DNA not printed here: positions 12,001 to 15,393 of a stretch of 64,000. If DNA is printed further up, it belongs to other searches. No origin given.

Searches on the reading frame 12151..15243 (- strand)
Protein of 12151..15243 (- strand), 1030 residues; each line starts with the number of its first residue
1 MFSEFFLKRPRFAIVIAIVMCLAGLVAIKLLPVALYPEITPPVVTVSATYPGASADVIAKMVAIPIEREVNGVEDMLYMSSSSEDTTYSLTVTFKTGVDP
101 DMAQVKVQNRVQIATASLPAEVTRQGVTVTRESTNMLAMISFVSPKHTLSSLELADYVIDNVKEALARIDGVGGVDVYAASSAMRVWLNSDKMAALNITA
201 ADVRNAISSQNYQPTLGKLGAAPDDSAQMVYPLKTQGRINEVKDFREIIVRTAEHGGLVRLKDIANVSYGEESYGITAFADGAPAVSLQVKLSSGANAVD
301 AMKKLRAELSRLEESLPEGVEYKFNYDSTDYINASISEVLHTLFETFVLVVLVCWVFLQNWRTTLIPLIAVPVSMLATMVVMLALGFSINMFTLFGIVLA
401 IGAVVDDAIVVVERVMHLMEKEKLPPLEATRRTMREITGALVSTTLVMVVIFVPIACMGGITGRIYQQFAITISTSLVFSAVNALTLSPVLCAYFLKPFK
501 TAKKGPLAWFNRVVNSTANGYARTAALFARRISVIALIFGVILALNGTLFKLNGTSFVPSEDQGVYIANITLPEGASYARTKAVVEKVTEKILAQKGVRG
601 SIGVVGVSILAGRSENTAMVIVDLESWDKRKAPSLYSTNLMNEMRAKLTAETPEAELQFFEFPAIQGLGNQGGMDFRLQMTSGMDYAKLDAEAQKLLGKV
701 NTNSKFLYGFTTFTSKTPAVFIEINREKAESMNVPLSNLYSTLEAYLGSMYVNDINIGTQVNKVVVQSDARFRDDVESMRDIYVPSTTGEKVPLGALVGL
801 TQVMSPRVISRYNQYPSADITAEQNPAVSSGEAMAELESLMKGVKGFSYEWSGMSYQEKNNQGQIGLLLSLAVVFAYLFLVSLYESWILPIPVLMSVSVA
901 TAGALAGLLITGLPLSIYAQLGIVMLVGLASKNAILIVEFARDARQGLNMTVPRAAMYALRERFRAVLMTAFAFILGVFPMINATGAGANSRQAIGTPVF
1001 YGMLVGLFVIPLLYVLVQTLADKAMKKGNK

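Call 55: search_protein_families(library=pfam, proteins=[window:12151-15243:-], max_evalue=0.001)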
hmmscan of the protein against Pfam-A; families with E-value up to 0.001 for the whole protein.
window:12151-15243:- (1030 aa): 3 families
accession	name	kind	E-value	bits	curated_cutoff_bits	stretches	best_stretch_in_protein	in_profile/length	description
PF00873.25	ACR_tran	-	2.4e-300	999.3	28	1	2-1018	1-1021/1021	AcrB/AcrD/AcrF family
PF03176.21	MMPL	-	2.8e-13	50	20.5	1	333-513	139-322/333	MMPL family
PF02355.23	SecD_SecF_C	-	5.2e-07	29.7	20.5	1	339-489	33-180/189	Protein export membrane protein SecD/SecF, C-terminal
